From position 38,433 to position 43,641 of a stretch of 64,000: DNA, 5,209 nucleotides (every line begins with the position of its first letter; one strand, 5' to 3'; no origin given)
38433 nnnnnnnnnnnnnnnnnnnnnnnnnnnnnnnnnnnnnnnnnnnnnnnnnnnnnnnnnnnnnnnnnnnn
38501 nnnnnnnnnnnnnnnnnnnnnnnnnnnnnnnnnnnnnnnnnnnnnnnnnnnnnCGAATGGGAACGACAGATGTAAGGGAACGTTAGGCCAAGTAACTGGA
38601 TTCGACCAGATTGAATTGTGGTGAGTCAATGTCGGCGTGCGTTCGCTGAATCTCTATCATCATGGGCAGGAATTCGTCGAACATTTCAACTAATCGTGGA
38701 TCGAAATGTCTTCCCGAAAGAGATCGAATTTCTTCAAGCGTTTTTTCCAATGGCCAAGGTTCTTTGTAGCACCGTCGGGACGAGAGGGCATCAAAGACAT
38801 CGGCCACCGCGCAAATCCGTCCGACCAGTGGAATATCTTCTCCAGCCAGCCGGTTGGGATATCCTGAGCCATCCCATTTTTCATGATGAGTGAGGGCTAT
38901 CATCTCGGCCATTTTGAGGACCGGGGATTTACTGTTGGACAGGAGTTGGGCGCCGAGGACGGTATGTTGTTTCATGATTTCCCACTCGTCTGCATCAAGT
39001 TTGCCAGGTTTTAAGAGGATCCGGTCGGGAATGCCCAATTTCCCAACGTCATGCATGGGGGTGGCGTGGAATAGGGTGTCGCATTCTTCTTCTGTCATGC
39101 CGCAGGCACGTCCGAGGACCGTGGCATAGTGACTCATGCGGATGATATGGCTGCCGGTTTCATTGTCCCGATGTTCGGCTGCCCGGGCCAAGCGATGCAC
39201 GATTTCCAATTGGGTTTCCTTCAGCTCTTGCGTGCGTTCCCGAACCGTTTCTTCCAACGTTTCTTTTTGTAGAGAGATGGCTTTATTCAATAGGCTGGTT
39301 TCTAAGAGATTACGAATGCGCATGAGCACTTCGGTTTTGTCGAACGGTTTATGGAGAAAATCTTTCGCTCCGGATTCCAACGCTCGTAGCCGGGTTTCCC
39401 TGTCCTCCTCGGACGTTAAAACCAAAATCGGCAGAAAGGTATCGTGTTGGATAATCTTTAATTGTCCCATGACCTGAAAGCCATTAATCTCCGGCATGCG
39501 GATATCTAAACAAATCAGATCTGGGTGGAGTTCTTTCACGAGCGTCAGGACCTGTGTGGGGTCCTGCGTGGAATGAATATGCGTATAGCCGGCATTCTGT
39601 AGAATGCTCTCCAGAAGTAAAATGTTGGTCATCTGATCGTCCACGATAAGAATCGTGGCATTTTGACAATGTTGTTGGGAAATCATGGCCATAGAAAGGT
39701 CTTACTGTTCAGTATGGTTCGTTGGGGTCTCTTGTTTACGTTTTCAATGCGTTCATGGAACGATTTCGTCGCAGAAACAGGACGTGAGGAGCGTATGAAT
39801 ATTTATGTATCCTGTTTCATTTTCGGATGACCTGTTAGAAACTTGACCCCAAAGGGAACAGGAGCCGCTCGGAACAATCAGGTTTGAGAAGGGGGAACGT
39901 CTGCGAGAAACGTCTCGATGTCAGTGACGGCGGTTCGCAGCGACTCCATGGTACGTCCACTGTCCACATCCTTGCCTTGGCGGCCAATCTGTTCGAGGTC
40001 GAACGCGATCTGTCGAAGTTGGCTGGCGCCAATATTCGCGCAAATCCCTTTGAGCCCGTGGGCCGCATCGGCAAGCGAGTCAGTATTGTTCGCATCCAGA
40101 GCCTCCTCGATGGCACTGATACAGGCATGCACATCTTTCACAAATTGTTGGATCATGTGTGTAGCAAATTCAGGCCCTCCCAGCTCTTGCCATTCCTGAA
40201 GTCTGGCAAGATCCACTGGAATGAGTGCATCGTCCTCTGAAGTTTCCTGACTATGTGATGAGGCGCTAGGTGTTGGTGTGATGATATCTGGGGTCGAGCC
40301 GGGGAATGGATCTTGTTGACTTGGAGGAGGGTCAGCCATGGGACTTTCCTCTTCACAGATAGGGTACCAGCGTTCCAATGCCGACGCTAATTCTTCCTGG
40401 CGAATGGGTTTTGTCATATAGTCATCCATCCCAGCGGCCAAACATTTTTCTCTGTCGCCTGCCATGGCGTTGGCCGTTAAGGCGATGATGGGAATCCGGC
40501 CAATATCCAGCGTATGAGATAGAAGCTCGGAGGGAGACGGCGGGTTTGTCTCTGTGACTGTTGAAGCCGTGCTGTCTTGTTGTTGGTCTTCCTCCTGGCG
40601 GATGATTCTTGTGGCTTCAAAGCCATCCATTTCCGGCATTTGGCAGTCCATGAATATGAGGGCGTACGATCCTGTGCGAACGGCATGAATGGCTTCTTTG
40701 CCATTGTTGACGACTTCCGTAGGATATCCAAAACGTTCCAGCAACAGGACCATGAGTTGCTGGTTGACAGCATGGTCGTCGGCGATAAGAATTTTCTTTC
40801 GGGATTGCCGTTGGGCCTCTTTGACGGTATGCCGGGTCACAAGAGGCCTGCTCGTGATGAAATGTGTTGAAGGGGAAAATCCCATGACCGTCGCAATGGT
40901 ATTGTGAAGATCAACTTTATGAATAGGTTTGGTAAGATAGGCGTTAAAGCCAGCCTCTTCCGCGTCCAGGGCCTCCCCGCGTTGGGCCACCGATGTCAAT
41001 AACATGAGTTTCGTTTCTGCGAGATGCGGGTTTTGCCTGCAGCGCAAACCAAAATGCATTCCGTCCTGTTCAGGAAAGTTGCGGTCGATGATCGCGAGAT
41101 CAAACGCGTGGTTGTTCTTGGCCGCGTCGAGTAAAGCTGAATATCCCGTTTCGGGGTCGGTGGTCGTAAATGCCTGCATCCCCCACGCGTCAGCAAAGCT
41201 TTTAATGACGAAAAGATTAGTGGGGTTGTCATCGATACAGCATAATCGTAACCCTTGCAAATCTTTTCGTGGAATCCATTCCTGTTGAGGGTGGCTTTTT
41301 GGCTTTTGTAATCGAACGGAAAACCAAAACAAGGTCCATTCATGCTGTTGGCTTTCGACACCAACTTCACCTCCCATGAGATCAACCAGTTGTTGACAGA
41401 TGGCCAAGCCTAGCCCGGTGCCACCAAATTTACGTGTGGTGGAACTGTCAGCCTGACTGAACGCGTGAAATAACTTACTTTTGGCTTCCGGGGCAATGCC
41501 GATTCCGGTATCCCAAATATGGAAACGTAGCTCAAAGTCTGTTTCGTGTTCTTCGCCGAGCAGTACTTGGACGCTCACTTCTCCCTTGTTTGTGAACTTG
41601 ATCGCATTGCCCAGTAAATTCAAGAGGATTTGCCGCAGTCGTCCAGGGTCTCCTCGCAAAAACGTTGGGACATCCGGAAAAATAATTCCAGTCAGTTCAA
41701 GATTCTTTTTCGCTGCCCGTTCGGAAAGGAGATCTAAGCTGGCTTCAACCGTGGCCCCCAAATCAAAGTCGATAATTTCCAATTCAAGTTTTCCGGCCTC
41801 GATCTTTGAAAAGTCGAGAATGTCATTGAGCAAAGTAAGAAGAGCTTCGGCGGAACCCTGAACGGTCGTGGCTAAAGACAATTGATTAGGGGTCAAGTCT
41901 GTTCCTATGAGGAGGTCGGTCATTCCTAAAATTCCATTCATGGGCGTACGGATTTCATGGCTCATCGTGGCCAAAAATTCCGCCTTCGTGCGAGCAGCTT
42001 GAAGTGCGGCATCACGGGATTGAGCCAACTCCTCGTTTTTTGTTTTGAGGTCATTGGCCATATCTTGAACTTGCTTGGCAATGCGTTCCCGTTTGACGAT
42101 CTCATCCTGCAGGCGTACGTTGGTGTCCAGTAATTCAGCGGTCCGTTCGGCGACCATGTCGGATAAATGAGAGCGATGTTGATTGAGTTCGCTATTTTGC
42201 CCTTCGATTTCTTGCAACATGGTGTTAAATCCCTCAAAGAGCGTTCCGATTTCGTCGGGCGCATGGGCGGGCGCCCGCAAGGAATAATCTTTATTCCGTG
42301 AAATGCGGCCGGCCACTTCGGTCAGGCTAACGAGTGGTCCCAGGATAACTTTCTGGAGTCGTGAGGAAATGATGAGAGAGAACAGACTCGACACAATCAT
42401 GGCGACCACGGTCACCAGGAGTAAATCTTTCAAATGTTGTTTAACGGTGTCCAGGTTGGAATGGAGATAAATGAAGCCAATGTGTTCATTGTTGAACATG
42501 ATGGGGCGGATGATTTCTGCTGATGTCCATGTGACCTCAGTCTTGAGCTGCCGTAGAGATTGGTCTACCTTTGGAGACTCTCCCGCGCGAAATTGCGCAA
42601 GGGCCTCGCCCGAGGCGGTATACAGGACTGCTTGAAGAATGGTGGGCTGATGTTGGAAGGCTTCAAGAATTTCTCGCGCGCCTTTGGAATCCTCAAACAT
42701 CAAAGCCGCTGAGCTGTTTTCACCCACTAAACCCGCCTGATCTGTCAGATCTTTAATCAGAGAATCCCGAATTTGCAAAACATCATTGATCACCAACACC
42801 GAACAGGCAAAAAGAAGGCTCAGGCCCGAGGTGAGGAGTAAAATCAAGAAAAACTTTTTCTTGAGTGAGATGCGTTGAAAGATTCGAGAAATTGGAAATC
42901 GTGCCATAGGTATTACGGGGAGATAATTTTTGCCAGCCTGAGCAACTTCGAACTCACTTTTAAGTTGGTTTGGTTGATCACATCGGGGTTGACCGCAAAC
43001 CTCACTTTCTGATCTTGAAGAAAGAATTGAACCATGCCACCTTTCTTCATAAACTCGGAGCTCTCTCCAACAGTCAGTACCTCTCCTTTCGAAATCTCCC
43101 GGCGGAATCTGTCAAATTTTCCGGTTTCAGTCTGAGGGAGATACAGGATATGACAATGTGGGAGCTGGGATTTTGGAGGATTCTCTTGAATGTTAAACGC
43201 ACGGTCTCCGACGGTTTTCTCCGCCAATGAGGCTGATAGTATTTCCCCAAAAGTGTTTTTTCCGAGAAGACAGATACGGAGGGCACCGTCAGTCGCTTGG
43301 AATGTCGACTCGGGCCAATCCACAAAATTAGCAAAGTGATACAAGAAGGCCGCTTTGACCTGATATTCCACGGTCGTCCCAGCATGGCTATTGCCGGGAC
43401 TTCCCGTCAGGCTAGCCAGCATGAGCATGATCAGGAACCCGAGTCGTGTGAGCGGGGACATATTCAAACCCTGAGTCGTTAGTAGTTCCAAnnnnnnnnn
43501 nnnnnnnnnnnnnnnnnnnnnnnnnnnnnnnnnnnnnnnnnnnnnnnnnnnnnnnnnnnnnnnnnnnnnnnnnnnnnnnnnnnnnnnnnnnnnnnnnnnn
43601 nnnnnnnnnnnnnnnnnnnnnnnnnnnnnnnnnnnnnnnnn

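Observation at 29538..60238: Seven sigma28-like promoters define a hidden regulon across the signalling island and pilus genes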

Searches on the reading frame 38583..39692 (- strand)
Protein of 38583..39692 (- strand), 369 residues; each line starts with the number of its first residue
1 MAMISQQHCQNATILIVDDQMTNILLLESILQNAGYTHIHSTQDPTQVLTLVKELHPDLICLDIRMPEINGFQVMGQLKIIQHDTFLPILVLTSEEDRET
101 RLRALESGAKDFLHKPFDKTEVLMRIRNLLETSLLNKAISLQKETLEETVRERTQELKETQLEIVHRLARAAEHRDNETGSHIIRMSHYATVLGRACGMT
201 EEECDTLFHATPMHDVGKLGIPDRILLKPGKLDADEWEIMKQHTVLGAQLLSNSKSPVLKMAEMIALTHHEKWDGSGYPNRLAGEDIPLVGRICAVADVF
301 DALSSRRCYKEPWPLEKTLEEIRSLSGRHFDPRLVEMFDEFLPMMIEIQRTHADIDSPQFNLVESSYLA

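Call 13: search_protein_families(library=pfam, proteins=[window:38583-39692:-])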
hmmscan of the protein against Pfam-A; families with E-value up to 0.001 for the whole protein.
window:38583-39692:- (369 aa): 3 families
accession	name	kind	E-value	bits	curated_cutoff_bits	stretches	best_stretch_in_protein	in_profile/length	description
PF13487.12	HD_5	-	1.1e-32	113.6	27.2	1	169-334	4-170/170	HD domain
PF00072.30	Response_reg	-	2.5e-27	95.7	30.2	1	14-126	1-110/111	Response regulator receiver domain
PF01966.28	HD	-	1.2e-16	61.4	22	1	180-302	2-115/116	HD domain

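Call 16: find_related_loci(query=window:38583-39692:-, collection=genome_contigs, flank=10000)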
Query window:38583-39692:- (369 aa) in genome_contigs; peptide patterns used: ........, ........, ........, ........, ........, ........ (x = any residue, [..] = any of these).
600 stretches matched a pattern (row limit reached: there are more); 597 encode a relative of the query (tblastn E <= 1e-3); the best 80 are kept; 80 distinct loci.
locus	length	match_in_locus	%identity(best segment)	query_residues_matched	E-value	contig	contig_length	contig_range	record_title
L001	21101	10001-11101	85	3-369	0e+0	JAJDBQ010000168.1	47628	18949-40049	MAG: Nitrospirales bacterium isolate OFTM334 OFTM334_167, whole genome shotgun sequence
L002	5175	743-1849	85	1-369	0e+0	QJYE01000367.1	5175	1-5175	MAG: Nitrospirae bacterium isolate SZUA-312 scaffold_56085, whole genome shotgun sequence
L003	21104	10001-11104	81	2-369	0e+0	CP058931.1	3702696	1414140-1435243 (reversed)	MAG: Nitrospira sp. isolate DJ chromosome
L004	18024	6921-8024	82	2-369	0e+0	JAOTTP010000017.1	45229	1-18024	MAG: Nitrospirota bacterium isolate 13_July_SF_Bin24 13_July_SF_Bin24_scaffold_204_c1, whole genome shotgun sequence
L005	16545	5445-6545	79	3-369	0e+0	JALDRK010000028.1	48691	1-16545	MAG: Nitrospirales bacterium isolate RBC_NOB5 BC1.72.fa-28, whole genome shotgun sequence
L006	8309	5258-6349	66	2-361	8e-169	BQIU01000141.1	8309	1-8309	MAG: Nitrospirales bacterium NPIRA01 DNA, sequence141, whole genome shotgun sequence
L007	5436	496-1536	61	3-349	1e-146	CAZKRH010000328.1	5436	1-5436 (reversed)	MAG TPA_asm: uncultured Nitrospiraceae bacterium isolate binchicken_co244_8 genome assembly, contig: k141_1746811, whole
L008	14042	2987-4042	55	3-354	9e-132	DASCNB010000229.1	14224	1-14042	MAG TPA_asm: Nitrospinota bacterium isolate Fu_MAG_119 c_000001474007, whole genome shotgun sequence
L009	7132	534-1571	57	9-354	7e-131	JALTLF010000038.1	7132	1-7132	MAG: Chromatiales bacterium isolate S139_maxbin2_scaf2bin.311 S139_NODE_14196_length_7132_cov_54.287652, whole genome sh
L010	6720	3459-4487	57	12-354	7e-131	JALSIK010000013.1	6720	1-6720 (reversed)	MAG: Chromatiales bacterium isolate 354-166_metabat2_scaf2bin.031 354-166_scaffold_11018_c1, whole genome shotgun sequen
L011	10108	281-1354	56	5-357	1e-130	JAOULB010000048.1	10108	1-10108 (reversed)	MAG: Gammaproteobacteria bacterium isolate 8_1_Jan_SF_Bin63 8_1_Jan_SF_Bin63_scaffold_3706_c1, whole genome shotgun sequ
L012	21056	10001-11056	53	3-354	5e-130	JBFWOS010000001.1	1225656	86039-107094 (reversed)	MAG: Candidatus Omnitrophota bacterium isolate CA_2019_TPBF_141 NODE_21_length_1225656_cov_49.572922_TPBF, whole genome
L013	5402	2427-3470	55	2-348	3e-128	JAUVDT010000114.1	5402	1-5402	MAG: Gammaproteobacteria bacterium isolate CSMAG_304 CSMAG_304_k141_464814_length_5402_cov_10.9875, whole genome shotgun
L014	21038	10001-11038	56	12-357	1e-127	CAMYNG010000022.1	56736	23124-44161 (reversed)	MAG: uncultured Ectothiorhodospiraceae bacterium isolate ES_Gamma_060 genome assembly, contig: scaffold_471, whole genom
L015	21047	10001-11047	55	6-354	3e-127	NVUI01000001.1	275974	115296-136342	MAG: Methylophaga sp. isolate NORP93 Contig_source1383C_62, whole genome shotgun sequence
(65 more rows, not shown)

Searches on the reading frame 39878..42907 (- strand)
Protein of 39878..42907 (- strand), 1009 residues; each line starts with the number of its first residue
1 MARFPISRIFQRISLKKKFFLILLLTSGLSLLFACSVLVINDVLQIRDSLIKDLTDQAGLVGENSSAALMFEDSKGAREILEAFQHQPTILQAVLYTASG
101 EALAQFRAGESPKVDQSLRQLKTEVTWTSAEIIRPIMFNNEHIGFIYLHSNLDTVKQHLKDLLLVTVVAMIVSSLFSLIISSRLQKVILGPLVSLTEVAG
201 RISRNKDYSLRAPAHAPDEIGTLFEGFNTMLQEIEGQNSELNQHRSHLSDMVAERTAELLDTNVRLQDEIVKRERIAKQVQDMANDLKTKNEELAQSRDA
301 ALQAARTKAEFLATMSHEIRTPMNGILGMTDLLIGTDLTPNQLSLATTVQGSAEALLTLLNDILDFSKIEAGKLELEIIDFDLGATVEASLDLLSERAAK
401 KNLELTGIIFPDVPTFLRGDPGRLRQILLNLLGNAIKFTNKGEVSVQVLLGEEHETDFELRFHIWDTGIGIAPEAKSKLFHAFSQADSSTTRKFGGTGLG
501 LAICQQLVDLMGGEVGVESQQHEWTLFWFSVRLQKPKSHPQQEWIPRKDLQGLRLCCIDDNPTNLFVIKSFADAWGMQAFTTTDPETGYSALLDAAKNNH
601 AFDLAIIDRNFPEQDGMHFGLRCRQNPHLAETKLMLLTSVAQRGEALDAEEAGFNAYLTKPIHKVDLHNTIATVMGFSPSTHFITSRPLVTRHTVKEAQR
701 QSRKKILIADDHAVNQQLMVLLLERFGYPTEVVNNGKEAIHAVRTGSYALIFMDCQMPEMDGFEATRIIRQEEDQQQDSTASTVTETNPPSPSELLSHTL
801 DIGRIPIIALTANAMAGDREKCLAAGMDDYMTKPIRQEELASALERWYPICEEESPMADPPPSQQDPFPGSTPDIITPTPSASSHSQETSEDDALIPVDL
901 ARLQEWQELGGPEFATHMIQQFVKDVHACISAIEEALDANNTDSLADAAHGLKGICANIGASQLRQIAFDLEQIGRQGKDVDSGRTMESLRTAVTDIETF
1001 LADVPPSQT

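Call 14: search_protein_families(library=pfam, proteins=[window:39878-42907:-], max_evalue=0.00001)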
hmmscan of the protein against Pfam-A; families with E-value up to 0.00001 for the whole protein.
window:39878-42907:- (1009 aa): 6 families
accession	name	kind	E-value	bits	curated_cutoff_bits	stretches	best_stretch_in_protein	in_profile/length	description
PF00072.30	Response_reg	-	8.3e-41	139.1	30.2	3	706-775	1-70/111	Response regulator receiver domain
PF02518.31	HATPase_c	-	2.6e-28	99.1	26.4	1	419-534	1-110/111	Histidine kinase-, DNA gyrase B-, and HSP90-like ATPase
PF00512.31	HisKA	-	1.5e-18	67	26.9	1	308-372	2-66/66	His Kinase A (phospho-acceptor) domain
PF17152.10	CHASE8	-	4.5e-17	62.6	27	1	48-148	3-101/102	Periplasmic sensor domain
PF01627.28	Hpt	-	1.4e-14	54.5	24.6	1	917-998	1-82/84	Hpt domain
PF00672.30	HAMP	-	8.8e-10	39.2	25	1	186-235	4-52/53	HAMP domain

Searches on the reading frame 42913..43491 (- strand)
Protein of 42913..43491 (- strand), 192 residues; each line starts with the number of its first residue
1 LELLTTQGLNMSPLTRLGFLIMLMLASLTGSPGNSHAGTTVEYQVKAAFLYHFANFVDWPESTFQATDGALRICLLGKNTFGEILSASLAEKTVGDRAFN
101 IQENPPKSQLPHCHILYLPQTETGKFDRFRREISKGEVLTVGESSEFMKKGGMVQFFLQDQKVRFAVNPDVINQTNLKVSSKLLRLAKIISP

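Call 14: search_protein_families(library=pfam, proteins=[window:42913-43491:-], max_evalue=0.00001)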
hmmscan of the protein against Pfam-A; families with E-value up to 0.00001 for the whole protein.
window:42913-43491:- (192 aa): 1 family
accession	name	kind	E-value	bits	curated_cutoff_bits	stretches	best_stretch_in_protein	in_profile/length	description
PF13689.11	DUF4154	-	1e-42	146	24.9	1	43-188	1-143/143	YfiR/HmsC-like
